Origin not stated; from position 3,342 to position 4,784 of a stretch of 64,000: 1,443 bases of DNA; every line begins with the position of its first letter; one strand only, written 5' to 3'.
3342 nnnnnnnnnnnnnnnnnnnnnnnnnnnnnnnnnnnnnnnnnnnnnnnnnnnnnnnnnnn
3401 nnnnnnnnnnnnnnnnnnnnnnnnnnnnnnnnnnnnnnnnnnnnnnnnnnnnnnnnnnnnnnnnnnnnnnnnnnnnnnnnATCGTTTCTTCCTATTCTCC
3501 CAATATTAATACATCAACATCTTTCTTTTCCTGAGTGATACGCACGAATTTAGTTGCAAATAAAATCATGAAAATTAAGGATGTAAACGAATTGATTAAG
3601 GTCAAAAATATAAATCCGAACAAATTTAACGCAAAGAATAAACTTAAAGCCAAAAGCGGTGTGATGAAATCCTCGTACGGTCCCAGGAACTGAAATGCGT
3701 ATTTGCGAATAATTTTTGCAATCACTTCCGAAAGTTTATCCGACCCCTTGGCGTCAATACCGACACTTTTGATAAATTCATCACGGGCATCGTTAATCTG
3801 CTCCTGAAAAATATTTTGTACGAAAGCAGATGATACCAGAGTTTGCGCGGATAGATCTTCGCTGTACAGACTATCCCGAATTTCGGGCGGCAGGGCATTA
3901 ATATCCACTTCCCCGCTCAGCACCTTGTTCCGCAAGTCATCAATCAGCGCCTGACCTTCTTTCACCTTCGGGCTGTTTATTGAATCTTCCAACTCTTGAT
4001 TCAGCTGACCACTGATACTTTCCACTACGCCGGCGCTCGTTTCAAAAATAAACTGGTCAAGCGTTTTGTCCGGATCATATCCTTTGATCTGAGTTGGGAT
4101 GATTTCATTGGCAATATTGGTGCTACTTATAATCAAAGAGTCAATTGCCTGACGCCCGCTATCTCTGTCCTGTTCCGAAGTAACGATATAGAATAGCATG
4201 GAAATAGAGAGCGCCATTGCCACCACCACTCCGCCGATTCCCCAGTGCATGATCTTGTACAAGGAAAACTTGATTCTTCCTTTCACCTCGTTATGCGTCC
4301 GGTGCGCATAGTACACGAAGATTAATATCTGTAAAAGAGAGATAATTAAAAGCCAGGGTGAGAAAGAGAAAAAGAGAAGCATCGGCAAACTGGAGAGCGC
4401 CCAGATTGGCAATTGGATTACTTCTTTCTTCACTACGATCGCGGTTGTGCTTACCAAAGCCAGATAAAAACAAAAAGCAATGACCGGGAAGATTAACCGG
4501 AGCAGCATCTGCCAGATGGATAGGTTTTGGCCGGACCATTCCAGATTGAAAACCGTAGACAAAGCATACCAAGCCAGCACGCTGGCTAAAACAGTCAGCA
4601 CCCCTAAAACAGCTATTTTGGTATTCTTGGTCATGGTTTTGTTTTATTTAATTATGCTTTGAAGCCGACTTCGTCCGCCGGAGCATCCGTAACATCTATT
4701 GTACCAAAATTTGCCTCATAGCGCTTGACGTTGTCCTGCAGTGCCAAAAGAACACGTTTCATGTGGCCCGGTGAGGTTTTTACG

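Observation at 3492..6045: Three-gene insertion splitting the conserved dnaK-dnaJ pair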

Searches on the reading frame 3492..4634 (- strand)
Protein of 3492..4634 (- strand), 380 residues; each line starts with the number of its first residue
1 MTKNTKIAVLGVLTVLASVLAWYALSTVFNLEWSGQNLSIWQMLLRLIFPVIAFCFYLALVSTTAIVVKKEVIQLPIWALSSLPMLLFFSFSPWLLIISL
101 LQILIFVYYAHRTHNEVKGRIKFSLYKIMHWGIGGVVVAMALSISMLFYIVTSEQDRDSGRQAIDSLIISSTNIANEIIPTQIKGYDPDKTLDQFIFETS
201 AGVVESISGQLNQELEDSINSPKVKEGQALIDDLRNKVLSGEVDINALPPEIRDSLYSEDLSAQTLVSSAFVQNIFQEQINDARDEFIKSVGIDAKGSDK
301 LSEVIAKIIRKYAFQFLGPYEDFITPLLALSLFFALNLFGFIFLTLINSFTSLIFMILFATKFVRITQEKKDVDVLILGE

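Call 3: search_protein_families(library=pfam, proteins=[window:3492-4634:-], max_evalue=0.1)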
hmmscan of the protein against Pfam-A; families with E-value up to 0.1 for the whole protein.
window:3492-4634:- (380 aa): 1 family
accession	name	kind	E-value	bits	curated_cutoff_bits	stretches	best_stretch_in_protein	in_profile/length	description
PF22827.1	GldL_N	-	0.021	15.4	24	0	125-152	14-41/62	GldL N-terminal domain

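Call 4: search_protein_families(library=padloc, proteins=[window:3492-4634:-], max_evalue=1)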
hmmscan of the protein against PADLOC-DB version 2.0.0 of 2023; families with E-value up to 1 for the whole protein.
window:3492-4634:- (380 aa): 0 families

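Call 5: search_protein_families(library=ncbifam, proteins=[window:3492-4634:-], max_evalue=1)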
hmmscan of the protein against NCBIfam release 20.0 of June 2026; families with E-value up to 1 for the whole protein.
window:3492-4634:- (380 aa): 0 families

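Call 10: find_homologous_proteins(query=window:3492-4634:-)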
Query window:3492-4634:- (380 aa): 12 proteins with E <= 0.001 among 8000 candidates.
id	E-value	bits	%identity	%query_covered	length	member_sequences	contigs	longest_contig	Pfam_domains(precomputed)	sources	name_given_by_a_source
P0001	6.7e-221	751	91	100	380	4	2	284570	-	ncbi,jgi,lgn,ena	ncbi:MAG: hypothetical protein WC693_01050 [Patescibacteria group bacterium]|jgi:hypothetical protei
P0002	2.1e-200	684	83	100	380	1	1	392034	-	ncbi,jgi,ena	ncbi:MAG: hypothetical protein WCW66_00435 [Patescibacteria group bacterium]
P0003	4.8e-173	594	73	100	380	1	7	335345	-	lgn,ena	-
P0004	1.9e-171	588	72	99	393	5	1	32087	-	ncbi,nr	ncbi:hypothetical protein KJ733_00055 [Patescibacteria group bacterium]|nr:hypothetical protein [Pat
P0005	4.0e-170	584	70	99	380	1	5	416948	-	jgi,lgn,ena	jgi:hypothetical protein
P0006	1.1e-134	467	87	66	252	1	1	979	-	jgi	jgi:hypothetical protein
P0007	1.4e-129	451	55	99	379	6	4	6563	-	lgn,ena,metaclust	metaclust:\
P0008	1.5e-127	444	54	99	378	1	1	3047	-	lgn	-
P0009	6.6e-127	442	54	100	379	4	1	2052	-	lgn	-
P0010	5.8e-123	429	51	99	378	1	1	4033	-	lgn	-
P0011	5.4e-121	422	52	99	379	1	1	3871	-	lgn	-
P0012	1.4e-94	336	44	99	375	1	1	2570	-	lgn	-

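Call 12: find_encoding_contigs(protein=P0002, flank=8000, max_places=2)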
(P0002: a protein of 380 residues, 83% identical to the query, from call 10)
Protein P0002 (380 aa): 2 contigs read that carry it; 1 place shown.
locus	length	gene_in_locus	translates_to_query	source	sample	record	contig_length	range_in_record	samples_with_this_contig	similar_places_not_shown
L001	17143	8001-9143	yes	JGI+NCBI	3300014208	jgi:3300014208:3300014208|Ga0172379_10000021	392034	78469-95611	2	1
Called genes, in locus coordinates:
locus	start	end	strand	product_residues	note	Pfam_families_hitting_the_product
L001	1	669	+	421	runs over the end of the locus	PF13528:Glyco_trans_1_3 (faint), PF04101:Glyco_tran_28_C, PF06722:EryCIII-like_C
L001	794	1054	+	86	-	PF04014:MazE_antitoxin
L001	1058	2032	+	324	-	PF13175:AAA_15 (faint), PF00005:ABC_tran, PF13304:AAA_21 (weak), PF13732:DrrA1-3_C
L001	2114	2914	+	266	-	PF01061:ABC2_membrane, PF12679:ABC2_membrane_2, PF12698:ABC2_membrane_3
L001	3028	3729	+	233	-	PF01628:HrcA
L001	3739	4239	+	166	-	PF01025:GrpE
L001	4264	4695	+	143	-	PF00011:HSP20, PF17886:ArsA_HSP20 (weak)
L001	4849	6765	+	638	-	PF00012:HSP70, PF06723:MreB_Mbl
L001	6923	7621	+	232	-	-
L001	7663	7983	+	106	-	PF11950:DUF3467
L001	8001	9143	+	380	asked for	-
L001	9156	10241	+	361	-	PF00226:DnaJ, PF01556:DnaJ_C, PF00684:DnaJ_CXXCXGXG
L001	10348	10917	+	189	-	-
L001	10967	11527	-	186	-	PF14378:PAP2_3 (weak), PF01569:PAP2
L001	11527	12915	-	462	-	PF01406:tRNA-synt_1e, PF09334:tRNA-synt_1g (weak)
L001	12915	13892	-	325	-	PF01637:ATPase_2 (faint), PF05621:TniB (faint), PF13191:AAA_16 (weak), PF23569:NBD_SMAX1, PF13401:AAA_22 (faint), PF00004:AAA, PF17871:AAA_lid_9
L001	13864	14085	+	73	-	-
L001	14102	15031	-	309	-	PF01544:CorA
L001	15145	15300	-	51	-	-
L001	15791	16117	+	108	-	-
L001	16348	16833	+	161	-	-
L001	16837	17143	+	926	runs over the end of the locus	PF26449:DUF8128, PF02534:T4SS-DNA_transf, PF01935:DUF87, PF10412:TrwB_AAD_bind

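Call 13: find_encoding_contigs(protein=P0005, flank=8000, max_places=2)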
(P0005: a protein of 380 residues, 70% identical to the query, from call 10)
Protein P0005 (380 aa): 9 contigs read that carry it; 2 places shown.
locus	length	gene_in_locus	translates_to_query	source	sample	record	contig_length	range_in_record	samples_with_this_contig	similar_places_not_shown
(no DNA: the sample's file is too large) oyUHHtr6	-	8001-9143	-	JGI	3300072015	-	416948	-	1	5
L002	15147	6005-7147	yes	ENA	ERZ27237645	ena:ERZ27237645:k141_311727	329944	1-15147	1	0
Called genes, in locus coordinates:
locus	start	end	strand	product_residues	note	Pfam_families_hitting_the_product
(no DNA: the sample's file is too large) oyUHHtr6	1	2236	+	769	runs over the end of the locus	PF01551:Peptidase_M23, PF18962:Por_Secre_tail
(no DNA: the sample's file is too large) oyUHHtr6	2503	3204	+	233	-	PF01628:HrcA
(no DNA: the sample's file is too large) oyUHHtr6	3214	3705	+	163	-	PF01025:GrpE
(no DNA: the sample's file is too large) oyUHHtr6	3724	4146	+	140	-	PF00011:HSP20, PF17886:ArsA_HSP20 (weak)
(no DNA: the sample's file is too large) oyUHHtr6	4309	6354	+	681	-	PF00012:HSP70, PF06723:MreB_Mbl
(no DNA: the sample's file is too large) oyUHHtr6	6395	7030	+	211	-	-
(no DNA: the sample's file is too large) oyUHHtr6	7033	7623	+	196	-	-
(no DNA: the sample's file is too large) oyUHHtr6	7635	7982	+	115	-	PF11950:DUF3467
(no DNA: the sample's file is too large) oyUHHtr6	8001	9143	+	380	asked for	-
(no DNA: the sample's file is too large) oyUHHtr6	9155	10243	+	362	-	PF00226:DnaJ, PF01556:DnaJ_C, PF00684:DnaJ_CXXCXGXG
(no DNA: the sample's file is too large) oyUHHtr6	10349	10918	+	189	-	-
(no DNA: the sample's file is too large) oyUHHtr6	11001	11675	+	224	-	-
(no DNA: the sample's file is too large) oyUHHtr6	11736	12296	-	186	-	PF01569:PAP2, PF14378:PAP2_3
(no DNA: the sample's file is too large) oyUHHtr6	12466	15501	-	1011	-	PF00112:Peptidase_C1, PF08308:PEGA (weak), PF05048:NosD (weak)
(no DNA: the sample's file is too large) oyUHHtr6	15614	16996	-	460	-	PF01406:tRNA-synt_1e, PF09334:tRNA-synt_1g (weak), PF09190:DALR_2 (faint), PF23493:CysS_C (faint)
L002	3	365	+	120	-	?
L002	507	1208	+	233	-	PF01628:HrcA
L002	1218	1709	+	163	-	PF01025:GrpE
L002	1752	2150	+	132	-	PF00011:HSP20, PF17886:ArsA_HSP20 (weak)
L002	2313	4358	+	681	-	PF00012:HSP70, PF06723:MreB_Mbl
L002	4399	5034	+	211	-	-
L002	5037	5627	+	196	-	-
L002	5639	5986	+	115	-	PF11950:DUF3467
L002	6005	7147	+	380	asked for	-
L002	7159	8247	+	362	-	PF00226:DnaJ, PF01556:DnaJ_C, PF00684:DnaJ_CXXCXGXG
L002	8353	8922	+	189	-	-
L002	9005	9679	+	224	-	-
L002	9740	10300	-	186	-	PF01569:PAP2, PF14378:PAP2_3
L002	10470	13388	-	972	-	PF00112:Peptidase_C1, PF08308:PEGA (weak), PF05048:NosD (weak)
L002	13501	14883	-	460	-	PF01406:tRNA-synt_1e, PF09334:tRNA-synt_1g (weak), PF09190:DALR_2 (faint), PF23493:CysS_C (faint)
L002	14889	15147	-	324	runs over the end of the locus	PF01637:ATPase_2 (weak), PF05621:TniB (faint), PF13191:AAA_16 (weak), PF23569:NBD_SMAX1, PF13401:AAA_22 (faint), PF00004:AAA, PF17871:AAA_lid_9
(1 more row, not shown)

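Call 14: find_encoding_contigs(protein=P0007, flank=8000, max_places=3)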
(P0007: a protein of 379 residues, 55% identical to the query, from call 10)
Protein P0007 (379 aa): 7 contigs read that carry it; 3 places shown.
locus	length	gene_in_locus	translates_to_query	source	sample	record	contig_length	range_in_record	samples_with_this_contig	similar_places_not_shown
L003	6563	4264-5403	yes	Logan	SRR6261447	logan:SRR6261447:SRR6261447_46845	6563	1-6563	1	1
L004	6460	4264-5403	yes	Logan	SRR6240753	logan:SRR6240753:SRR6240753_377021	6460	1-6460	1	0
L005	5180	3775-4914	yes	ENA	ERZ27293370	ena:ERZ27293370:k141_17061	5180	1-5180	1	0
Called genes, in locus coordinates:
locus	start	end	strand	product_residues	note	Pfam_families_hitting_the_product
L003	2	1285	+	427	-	?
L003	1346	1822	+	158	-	-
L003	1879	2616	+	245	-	-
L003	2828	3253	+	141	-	PF01797:Y1_Tnp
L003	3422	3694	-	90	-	-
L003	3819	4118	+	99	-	PF11950:DUF3467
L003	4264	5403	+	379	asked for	-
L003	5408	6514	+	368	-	PF00226:DnaJ, PF01556:DnaJ_C, PF27659:CHP02642 (faint), PF00684:DnaJ_CXXCXGXG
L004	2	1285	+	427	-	?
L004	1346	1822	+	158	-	-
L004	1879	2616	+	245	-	-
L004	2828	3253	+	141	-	PF01797:Y1_Tnp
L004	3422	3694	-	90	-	-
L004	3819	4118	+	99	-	PF11950:DUF3467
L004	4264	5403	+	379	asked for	-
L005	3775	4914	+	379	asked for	-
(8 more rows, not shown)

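Call 16: search_protein_families(library=pfam, proteins=[L001:6923-7621:+, L002:4399-5034:+, L002:5037-5627:+, L003:1346-1822:+, L003:1879-2616:+, L003:2828-3253:+, L003:3422-3694:-, L003:2-1285:+], max_evalue=0.1)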
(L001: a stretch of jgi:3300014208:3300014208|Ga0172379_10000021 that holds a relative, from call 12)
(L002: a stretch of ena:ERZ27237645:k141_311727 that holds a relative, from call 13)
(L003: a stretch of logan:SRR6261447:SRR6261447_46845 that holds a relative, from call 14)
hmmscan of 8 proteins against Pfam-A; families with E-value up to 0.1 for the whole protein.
L001:6923-7621:+ (232 aa): 1 family
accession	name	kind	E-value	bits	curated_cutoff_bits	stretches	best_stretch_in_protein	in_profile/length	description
PF04155.23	Ground-like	-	0.041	15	35.4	1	121-153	19-51/73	Ground-like domain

L002:4399-5034:+ (211 aa): 0 families

L002:5037-5627:+ (196 aa): 2 families
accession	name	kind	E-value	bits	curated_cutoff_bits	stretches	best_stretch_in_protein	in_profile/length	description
PF03189.18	Otopetrin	-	0.0047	16.3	27.8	1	121-192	223-296/434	Otopetrin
PF24274.1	NttE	-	0.04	13.5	27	1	61-128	171-242/284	T2SS substrate NttE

L003:1346-1822:+ (158 aa): 0 families

L003:1879-2616:+ (245 aa): 3 families
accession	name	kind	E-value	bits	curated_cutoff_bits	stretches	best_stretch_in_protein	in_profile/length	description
PF04253.20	TFR_dimer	-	0.01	16.2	27.1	1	110-186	3-78/121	Transferrin receptor-like dimerisation domain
PF25323.1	6TM_PilS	-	0.01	16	27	1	4-82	9-90/189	PilS-like transmembrane domain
PF20157.4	Maf_flag10_N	-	0.02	14.8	23.5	1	112-166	12-61/228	Glycosyltransferase Maf N-terminal domain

L003:2828-3253:+ (141 aa): 1 family
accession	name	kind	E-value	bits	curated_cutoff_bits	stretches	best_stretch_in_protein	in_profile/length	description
PF01797.21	Y1_Tnp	-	2.8e-12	47.3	23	1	19-131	6-121/121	Transposase IS200 like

L003:3422-3694:- (90 aa): 0 families

L003:2-1285:+ (427 aa): 2 families
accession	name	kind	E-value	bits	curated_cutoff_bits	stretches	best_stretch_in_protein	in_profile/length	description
PF00012.26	HSP70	-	5.4e-152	507.5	20.6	1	1-381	218-599/599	Hsp70 protein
PF02782.22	FGGY_C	-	0.081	13.1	27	0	99-158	141-196/198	FGGY family of carbohydrate kinases, C-terminal domain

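Call 17: search_protein_families(library=padloc, proteins=[L001:6923-7621:+, L002:4399-5034:+, L002:5037-5627:+, L003:1346-1822:+, L003:1879-2616:+, L003:3422-3694:-], max_evalue=0.1)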
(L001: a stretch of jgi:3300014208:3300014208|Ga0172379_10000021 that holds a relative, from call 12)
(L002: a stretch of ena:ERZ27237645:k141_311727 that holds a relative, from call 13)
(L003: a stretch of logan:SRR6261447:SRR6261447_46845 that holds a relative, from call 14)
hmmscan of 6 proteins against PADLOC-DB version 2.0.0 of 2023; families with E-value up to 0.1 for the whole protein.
L001:6923-7621:+ (232 aa): 1 family
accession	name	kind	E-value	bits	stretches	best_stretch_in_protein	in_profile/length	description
PDLC02791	SspE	-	0.014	11.6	1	89-155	81-147/775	SspE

L002:4399-5034:+ (211 aa): 0 families

L002:5037-5627:+ (196 aa): 0 families

L003:1346-1822:+ (158 aa): 0 families

L003:1879-2616:+ (245 aa): 2 families
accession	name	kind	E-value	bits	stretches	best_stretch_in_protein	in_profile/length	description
PDLC01970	CARF_TM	-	0.0011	17.4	1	10-180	16-127/179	-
PDLC00791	Cyclase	-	0.0086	13.2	1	28-79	230-280/345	oligonucleotide-cyclase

L003:3422-3694:- (90 aa): 0 families

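Call 19: find_encoding_contigs(protein=P0001, flank=8000, max_places=3)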
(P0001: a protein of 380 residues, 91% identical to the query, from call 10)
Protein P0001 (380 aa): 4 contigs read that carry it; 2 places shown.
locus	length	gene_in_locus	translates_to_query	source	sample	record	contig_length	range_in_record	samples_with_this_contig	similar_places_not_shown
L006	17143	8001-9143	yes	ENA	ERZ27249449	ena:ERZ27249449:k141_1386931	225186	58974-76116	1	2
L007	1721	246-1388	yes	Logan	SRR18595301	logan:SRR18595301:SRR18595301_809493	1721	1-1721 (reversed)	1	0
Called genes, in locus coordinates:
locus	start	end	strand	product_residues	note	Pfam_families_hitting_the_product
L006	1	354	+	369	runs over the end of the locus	PF01098:FTSW_RODA_SPOVE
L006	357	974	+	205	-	PF01553:Acyltransferase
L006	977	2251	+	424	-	PF13528:Glyco_trans_1_3 (faint), PF04101:Glyco_tran_28_C, PF06722:EryCIII-like_C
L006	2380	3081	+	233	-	PF01628:HrcA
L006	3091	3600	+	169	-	PF01025:GrpE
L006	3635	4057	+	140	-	PF00011:HSP20, PF17886:ArsA_HSP20 (weak)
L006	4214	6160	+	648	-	PF00012:HSP70, PF06723:MreB_Mbl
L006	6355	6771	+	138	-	-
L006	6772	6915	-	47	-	-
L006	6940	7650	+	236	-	-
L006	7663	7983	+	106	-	PF11950:DUF3467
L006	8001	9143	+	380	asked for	-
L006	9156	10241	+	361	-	PF00226:DnaJ, PF01556:DnaJ_C, PF00684:DnaJ_CXXCXGXG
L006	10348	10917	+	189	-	-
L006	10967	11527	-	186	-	PF14378:PAP2_3, PF01569:PAP2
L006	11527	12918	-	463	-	PF01406:tRNA-synt_1e, PF01921:tRNA-synt_1f (faint), PF09334:tRNA-synt_1g (weak)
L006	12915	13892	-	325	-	PF01637:ATPase_2 (faint), PF05621:TniB (faint), PF13191:AAA_16 (weak), PF23569:NBD_SMAX1, PF13401:AAA_22 (faint), PF00004:AAA, PF17871:AAA_lid_9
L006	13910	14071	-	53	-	-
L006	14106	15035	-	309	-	PF01544:CorA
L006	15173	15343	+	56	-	-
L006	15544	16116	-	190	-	-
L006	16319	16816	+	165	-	-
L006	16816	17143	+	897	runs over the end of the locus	PF26449:DUF8128, PF02534:T4SS-DNA_transf, PF01935:DUF87 (weak), PF10412:TrwB_AAD_bind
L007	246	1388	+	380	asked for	-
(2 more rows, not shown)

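Call 52: search_protein_families(library=pfam, proteins=[L006:6355-6771:+, L006:6940-7650:+], max_evalue=0.01)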
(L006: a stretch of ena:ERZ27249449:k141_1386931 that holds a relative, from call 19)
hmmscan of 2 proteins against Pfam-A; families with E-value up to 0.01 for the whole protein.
L006:6355-6771:+ (138 aa): 0 families

L006:6940-7650:+ (236 aa): 1 family
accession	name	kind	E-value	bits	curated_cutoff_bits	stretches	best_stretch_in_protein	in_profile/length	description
PF02698.23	DUF218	-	1.7e-06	28.4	27.6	1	10-156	2-118/133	DUF218 domain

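Call 79: search_protein_representatives(alignment_id=A4)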
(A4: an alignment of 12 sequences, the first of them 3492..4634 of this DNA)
Query: 12 sequences, 379 profile positions. Proteins with E-value up to 0.001 (for the whole library): 613; up to 1e-10: 242; up to 1e-30: 52. The best 150 are listed.
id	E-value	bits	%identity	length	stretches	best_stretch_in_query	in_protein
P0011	1.2e-179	613.8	-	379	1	1-379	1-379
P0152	1.5e-89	317.3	-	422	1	5-378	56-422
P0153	7.1e-80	285.4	-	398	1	5-378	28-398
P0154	6.5e-75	269.1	-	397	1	3-377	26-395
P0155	6.1e-64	233.0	-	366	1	1-378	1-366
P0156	2.3e-58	214.7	-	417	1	5-378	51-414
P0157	9.2e-57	209.4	-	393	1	6-378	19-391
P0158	7.8e-56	206.3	-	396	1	6-372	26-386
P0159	2.5e-54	201.4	-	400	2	5-200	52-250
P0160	9.2e-54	199.5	-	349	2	6-224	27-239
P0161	3.4e-52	194.3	-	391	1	6-374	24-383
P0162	9.9e-52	192.8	-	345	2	5-207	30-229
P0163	2.1e-51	191.8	-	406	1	6-378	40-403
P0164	6.8e-50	186.8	-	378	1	6-367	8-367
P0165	3.6e-49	184.4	-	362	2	9-199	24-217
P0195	3.4e-36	141.7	-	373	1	6-379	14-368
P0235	7.0e-20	88.0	-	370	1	5-377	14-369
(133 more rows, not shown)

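Call 80: find_encoding_contigs(protein=P0195, flank=5000, max_places=1)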
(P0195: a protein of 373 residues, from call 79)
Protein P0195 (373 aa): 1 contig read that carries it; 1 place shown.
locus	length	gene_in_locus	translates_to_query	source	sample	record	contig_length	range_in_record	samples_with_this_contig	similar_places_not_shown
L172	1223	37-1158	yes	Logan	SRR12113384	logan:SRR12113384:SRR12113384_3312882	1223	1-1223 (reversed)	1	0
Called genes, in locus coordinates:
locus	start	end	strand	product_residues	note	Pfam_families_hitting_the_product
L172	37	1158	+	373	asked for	-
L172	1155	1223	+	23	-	?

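Call 81: find_encoding_contigs(protein=P0235, flank=5000, max_places=1)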
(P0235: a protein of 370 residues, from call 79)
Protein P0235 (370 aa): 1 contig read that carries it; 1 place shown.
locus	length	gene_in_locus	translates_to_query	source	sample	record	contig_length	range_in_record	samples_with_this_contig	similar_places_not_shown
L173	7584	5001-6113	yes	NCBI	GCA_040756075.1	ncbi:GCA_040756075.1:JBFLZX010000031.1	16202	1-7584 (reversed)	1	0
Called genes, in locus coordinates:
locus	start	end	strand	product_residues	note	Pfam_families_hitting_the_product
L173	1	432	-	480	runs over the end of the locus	PF02366:PMT, PF16192:PMT_4TMC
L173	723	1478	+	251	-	PF01726:LexA_DNA_bind (faint), PF03444:WHD_HrcA (faint), PF01628:HrcA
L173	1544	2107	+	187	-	PF01025:GrpE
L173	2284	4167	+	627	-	PF00012:HSP70, PF06723:MreB_Mbl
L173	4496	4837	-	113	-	PF25186:Tad4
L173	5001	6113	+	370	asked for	-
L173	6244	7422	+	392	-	PF00226:DnaJ, PF27659:CHP02642 (faint), PF01556:DnaJ_C, PF00684:DnaJ_CXXCXGXG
